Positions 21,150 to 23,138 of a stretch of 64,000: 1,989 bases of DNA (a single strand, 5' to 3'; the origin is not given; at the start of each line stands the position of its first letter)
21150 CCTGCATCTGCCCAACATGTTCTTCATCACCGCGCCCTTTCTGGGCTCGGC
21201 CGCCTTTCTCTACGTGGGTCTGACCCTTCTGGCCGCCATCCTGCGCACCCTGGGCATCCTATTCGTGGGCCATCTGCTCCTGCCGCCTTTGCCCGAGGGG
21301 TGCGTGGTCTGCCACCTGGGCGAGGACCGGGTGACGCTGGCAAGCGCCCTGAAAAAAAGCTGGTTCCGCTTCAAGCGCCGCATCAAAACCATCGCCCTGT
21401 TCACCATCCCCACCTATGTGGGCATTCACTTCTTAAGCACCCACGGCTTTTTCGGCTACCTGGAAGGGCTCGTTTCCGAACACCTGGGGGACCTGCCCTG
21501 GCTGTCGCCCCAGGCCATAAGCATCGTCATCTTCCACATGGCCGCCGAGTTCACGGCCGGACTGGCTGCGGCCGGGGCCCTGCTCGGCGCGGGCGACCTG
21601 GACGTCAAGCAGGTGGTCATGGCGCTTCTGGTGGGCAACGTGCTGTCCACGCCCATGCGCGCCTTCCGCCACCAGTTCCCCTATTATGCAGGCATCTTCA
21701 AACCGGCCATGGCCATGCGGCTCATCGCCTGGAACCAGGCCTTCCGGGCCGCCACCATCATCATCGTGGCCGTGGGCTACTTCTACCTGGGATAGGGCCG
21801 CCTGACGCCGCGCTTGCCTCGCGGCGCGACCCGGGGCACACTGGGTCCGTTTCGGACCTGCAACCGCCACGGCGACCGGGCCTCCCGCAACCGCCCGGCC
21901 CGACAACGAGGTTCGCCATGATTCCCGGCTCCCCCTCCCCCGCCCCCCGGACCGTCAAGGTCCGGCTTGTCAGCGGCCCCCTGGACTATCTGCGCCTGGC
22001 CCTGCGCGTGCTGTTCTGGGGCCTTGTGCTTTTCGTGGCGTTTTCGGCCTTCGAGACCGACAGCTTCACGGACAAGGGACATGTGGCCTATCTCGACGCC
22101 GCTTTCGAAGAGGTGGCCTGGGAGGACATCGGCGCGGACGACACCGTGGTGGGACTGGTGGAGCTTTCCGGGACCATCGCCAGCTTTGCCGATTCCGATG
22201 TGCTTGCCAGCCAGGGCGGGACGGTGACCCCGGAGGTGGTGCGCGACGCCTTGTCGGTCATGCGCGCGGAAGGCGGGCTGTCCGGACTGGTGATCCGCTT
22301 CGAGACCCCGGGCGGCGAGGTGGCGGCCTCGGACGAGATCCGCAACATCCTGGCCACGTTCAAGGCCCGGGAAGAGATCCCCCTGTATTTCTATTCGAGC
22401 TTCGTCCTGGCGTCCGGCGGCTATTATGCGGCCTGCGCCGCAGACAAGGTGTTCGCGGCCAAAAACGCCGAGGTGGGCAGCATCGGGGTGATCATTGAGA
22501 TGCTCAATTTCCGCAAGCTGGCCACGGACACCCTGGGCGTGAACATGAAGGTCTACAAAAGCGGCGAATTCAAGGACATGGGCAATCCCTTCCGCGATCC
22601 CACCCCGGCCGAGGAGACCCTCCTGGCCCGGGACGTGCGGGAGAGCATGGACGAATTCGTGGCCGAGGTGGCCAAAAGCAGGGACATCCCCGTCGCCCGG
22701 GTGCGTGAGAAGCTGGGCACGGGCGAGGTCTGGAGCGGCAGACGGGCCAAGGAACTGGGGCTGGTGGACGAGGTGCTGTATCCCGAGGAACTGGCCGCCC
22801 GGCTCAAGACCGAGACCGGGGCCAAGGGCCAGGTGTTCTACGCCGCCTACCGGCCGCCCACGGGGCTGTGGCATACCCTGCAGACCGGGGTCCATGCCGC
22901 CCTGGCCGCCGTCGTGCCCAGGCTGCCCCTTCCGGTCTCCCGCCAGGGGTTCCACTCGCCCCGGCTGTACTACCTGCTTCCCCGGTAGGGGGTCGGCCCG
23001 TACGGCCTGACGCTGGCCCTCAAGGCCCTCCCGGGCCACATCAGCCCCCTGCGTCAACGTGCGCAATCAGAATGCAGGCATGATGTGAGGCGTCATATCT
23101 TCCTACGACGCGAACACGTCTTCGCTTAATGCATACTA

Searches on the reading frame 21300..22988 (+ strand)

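Call 65: search_protein_families(library=pfam, proteins=[window:21300-22988:+], max_evalue=0.001)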
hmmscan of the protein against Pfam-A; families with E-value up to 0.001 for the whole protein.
window:21300-22988:+ (562 aa): 2 families
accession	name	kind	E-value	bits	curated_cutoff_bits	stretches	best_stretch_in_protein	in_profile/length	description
PF01343.23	Peptidase_S49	-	3.8e-36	124.8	24.9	1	357-507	4-152/154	Peptidase family S49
PF25145.1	NfeD1b_N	-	5.7e-05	23.2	40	1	329-398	33-98/189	NfeD1b, N-terminal domain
